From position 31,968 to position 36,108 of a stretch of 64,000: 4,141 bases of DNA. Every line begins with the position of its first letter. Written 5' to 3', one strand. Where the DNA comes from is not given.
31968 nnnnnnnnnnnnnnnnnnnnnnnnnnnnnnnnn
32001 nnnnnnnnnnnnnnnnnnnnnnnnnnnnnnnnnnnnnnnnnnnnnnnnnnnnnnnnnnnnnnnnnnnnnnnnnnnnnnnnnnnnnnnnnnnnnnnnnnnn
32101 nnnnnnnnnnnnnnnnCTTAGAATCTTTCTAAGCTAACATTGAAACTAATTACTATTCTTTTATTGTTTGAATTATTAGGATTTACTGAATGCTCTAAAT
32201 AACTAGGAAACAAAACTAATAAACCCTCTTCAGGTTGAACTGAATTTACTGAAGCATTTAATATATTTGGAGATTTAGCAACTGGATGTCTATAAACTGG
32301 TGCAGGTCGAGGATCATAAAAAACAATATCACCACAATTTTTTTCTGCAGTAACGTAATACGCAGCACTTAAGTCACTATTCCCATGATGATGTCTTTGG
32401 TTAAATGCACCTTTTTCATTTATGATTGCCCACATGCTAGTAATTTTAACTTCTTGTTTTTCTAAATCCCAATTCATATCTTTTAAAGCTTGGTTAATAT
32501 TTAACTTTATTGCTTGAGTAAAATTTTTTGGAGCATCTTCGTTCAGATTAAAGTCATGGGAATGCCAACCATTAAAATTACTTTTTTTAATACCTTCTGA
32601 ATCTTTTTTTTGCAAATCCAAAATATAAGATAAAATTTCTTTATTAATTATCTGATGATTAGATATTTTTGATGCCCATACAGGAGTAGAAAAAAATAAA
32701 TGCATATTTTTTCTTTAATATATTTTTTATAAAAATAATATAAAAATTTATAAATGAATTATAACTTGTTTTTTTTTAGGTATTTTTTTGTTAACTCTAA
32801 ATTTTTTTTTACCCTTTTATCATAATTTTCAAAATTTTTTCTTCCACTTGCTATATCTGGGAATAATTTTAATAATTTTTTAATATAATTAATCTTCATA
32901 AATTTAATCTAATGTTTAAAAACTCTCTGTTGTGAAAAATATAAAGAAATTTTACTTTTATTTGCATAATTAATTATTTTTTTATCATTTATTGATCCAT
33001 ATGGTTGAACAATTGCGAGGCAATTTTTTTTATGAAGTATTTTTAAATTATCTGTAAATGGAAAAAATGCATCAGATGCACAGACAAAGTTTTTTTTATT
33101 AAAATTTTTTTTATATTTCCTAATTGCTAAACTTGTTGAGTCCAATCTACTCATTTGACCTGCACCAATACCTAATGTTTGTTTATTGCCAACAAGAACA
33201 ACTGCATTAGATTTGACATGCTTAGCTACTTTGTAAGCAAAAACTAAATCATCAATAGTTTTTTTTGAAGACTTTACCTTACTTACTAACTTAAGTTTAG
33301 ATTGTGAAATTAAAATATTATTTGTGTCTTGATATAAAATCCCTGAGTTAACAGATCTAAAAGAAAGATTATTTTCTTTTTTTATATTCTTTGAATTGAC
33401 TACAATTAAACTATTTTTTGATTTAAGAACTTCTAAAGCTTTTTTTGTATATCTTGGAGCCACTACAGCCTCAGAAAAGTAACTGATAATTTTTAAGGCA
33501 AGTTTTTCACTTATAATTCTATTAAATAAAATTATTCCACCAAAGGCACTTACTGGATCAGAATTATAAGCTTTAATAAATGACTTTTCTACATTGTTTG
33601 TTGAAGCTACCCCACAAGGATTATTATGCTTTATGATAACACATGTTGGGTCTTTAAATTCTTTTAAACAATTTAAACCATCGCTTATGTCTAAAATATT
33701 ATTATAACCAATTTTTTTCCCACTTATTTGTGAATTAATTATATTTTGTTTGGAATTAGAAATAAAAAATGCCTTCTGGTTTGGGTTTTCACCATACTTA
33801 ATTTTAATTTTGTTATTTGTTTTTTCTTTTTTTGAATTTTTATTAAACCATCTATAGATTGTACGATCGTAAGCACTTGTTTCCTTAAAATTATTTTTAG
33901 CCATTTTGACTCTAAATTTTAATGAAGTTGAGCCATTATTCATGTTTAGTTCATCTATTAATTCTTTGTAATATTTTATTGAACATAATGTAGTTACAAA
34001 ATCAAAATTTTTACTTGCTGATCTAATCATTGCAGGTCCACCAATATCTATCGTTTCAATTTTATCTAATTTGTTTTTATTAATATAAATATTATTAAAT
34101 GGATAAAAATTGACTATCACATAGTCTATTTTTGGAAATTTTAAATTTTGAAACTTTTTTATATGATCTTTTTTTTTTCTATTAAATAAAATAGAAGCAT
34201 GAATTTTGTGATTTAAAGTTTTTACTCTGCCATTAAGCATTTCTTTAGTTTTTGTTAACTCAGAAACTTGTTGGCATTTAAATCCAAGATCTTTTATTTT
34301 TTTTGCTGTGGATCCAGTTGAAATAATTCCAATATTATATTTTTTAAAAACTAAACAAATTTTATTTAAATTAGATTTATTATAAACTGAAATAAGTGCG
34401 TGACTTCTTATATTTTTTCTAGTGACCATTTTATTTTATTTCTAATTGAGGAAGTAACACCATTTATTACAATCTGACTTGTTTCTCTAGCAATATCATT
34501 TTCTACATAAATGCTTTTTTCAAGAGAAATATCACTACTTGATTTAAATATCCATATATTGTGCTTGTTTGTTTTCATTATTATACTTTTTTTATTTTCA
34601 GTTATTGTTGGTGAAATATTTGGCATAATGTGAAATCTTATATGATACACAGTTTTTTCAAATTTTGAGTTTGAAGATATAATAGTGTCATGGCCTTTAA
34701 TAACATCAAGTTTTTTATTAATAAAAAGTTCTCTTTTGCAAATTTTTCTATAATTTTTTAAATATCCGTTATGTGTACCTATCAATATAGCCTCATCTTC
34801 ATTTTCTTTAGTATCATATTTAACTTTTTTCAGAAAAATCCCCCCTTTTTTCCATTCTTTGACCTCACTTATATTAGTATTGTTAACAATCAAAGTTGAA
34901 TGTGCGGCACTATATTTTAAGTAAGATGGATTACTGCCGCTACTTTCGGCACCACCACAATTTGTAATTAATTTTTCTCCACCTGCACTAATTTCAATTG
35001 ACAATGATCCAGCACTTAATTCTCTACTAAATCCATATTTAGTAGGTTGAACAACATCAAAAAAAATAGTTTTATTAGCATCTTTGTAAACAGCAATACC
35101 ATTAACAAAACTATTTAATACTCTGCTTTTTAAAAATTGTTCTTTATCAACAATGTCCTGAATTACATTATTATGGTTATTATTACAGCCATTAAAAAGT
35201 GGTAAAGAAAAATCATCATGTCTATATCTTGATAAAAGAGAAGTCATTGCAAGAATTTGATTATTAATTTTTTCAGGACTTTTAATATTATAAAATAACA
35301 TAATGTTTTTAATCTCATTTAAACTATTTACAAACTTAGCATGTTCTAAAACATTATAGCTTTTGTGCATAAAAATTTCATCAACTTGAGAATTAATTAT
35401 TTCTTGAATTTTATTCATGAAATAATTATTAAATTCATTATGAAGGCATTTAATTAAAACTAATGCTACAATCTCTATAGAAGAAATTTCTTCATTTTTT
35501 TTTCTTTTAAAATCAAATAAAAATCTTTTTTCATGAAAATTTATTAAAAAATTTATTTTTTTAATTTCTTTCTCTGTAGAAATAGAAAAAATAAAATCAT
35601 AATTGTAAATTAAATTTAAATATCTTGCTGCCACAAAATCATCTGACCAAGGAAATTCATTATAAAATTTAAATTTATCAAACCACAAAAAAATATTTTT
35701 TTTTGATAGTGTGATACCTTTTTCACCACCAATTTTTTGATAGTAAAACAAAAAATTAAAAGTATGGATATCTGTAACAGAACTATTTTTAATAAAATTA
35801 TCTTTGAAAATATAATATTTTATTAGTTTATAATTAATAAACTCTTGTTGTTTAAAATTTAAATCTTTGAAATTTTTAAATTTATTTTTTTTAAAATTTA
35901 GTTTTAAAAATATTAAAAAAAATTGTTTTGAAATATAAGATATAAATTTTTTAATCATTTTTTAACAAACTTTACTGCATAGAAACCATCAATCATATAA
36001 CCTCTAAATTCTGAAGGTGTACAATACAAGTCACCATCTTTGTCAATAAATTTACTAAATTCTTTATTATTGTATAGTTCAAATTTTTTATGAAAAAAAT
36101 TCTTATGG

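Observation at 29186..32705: Tightly coupled four-gene operon of unknown function: TIGR02466 oxygenase - short GT9 - NTase - NTase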

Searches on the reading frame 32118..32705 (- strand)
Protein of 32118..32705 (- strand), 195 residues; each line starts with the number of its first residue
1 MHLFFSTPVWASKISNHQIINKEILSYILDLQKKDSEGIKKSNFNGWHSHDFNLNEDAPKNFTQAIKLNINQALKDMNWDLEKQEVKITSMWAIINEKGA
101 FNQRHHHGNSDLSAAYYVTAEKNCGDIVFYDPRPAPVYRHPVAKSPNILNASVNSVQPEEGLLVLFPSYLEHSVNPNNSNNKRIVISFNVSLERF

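Call 4: search_protein_families(library=pfam, proteins=[window:32118-32705:-], max_evalue=0.1)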
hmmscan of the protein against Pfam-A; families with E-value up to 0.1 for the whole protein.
window:32118-32705:- (195 aa): 3 families
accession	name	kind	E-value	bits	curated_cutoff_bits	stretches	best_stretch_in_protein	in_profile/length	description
PF13759.12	2OG-FeII_Oxy_5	-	9.8e-27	93.7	27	1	90-189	1-101/101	Putative 2OG-Fe(II) oxygenase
PF13640.12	2OG-FeII_Oxy_3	-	4e-06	28.1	27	1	103-189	21-96/98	2OG-Fe(II) oxygenase superfamily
PF18153.7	Cap15_CD_rec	-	0.042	14.6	31.2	0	43-97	5-60/122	Cap15, cyclic dinucleotide receptor domain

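Call 5: search_protein_families(library=ncbifam, proteins=[window:32118-32705:-], max_evalue=0.1)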
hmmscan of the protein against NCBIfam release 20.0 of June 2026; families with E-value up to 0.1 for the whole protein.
window:32118-32705:- (195 aa): 2 families
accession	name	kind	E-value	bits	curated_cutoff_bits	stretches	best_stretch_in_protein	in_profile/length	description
TIGR02466.1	TIGR02466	subfamily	1.5e-38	132.7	62.5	1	2-191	1-199/201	TIGR02466 family protein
NF033628.1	snapalysin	exception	0.0095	15.8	300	1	127-161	74-108/207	snapalysin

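Call 6: search_protein_families(library=padloc, proteins=[window:32118-32705:-], max_evalue=0.1)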
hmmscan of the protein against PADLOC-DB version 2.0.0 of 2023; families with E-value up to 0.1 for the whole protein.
window:32118-32705:- (195 aa): 2 families
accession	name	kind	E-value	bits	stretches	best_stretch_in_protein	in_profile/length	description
PDLC01653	2OG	-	1.3e-08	33.5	1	95-188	5-78/81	"CAS-I,CAS-II,CAS-III,CAS-IV,CAS-V,CAS-VI; associated"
PDLC01587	2OG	-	0.00037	17.8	1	150-184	134-168/195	"CAS-I,CAS-II,CAS-III,CAS-IV,CAS-V,CAS-VI; associated"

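Call 7: search_protein_families(library=phrogs, proteins=[window:32118-32705:-], max_evalue=0.1)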
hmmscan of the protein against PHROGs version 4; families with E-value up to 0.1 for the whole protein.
window:32118-32705:- (195 aa): 2 families
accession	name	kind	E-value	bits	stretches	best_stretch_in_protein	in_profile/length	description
phrog_81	-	moron, auxiliary metabolic gene and host takeover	2.9e-49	169.1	1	2-193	54-240/283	2OG-Fe(II) oxygenase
phrog_274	-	DNA, RNA and nucleotide metabolism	6.2e-08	33.7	1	43-190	49-177/192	DNA endonuclease V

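Call 34: search_solved_structures(query=window:32118-32705:-, max_evalue=1, show_alignments=1)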
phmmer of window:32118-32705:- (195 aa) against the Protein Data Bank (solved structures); distinct sequences matched with E-value up to 1: 4.
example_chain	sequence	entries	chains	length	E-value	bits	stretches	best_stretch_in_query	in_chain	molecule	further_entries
3bvc_A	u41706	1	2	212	1.8e-08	37.8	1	64-190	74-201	Uncharacterized protein Ism_01780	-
2rg4_A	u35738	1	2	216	6.1e-08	36.1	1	65-190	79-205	Uncharacterized protein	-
4hx3_A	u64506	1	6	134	0.63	13.2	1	128-166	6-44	Extracellular small neutral protease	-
1c7k_A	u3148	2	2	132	0.66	13.1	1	128-166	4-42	ZINC ENDOPROTEASE | ZINC PROTEASE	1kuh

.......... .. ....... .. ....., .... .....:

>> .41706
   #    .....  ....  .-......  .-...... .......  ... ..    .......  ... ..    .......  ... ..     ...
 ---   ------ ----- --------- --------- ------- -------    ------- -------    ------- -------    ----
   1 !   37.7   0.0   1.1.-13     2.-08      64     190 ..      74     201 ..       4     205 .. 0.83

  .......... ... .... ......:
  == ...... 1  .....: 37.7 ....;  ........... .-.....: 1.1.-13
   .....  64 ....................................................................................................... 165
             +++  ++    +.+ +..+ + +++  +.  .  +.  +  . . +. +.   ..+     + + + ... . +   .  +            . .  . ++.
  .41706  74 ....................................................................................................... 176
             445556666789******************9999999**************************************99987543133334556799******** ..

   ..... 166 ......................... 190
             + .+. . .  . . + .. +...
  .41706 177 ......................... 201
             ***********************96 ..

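Call 98: search_dna_similar(query=window:32118-32705:-, collection=phages, mode=protein, max_evalue=0.00001, max_rows=15)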
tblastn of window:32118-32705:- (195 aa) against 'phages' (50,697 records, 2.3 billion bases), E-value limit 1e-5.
Records with a match: 314; places in all: 435; records where one place covers at least 80% of the query: 254.
Best place of each record, by identity: <60% 314.
By first word of the organism name: Synechococcus 249; Cyanophage 33; Prochlorococcus 16; Marine 9; Pelagibacter 4; Cyanobacteria 1; Caudoviricetes 1; Phage 1.
By host as written in the record: - 102; Synechococcus 85; Synechococcus sp. 26; Synechococcus sp. WH7803 22; Synechococcus sp. WH8102 20; Synechococcus sp. WH 7803 7; Synechococcus sp. MW02 5; Synechococcus sp. WH8109 4; and 22 more.
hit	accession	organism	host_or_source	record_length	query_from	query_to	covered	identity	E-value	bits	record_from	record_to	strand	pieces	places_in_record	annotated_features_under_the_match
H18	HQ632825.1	Prochlorococcus phage P-SSM5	Prochlorococcus marinus NATL2A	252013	4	193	97%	38.9%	2e-23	102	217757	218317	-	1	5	hypothetical protein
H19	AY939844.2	Prochlorococcus phage P-SSM2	Prochlorococcus sp. NATL1A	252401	4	193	97%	38.9%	2e-23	102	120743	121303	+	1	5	phytanoyl-CoA-dioxygenase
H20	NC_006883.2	Prochlorococcus phage P-SSM2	Prochlorococcus sp. NATL1A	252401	4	193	97%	38.9%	2e-23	102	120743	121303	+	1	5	2OG-Fe(II) oxygenase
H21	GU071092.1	Prochlorococcus phage P-SSM2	-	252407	4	193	97%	38.9%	2e-23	102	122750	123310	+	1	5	conserved hypothetical protein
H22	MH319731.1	Marine virus AG-345-E02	single cell amplified by WGA-X; seawater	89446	4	193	97%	37.8%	1e-22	100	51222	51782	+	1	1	record has no annotation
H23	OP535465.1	Synechococcus phage S-CREM1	Synechococcus sp. CB0101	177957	1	193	99%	35.4%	1e-23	102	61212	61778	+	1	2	2OG-Fe(II) oxygenase family protein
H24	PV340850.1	Synechococcus phage Sf-CH1b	Synechococcus sp. WH8102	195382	4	190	96%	35.1%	1e-19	92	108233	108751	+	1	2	hypothetical protein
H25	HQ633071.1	Synechococcus phage S-SKS1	Synechococcus sp. WH7803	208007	11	192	93%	35.2%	1e-20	94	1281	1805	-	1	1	hypothetical protein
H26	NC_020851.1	Synechococcus phage S-SKS1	Synechococcus sp. WH7803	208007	11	192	93%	35.2%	1e-20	94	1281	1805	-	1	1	2OG-Fe(II) oxygenase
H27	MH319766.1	Marine virus AG-345-P14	single cell amplified by WGA-X; seawater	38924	2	190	97%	33.7%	2e-20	94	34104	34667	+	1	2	record has no annotation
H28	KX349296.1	Cyanophage S-RIM44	Synechococcus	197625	5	192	96%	33.9%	3e-16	81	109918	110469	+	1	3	hypothetical protein (x2)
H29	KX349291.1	Cyanophage S-RIM44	Synechococcus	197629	5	192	96%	33.9%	3e-16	81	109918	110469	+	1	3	hypothetical protein (x2)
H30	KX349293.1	Cyanophage S-RIM44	Synechococcus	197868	5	192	96%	33.9%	3e-16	81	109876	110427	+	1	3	hypothetical protein (x2)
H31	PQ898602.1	Synechococcus phage S-SCSM2R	Synechococcus sp. WH7803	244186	4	190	96%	33.7%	2e-21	96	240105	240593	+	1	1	hypothetical protein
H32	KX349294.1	Cyanophage S-RIM44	Synechococcus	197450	5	192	96%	33.3%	9e-16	80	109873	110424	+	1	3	hypothetical protein (x2)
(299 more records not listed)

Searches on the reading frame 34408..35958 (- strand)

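Call 4: search_protein_families(library=pfam, proteins=[window:34408-35958:-], max_evalue=0.1)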
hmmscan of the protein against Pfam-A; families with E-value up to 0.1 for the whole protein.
window:34408-35958:- (516 aa): 2 families
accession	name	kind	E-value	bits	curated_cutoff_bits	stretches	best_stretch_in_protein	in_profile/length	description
PF07940.18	Hepar_II_III_C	-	3.7e-32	112.2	24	1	287-512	13-237/237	Heparinase II/III-like, C-terminal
PF11074.14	DUF2779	-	0.037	14.7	23.3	1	387-452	36-97/126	Domain of unknown function(DUF2779)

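Call 5: search_protein_families(library=ncbifam, proteins=[window:34408-35958:-], max_evalue=0.1)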
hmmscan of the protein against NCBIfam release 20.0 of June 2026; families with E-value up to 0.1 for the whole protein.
window:34408-35958:- (516 aa): 0 families
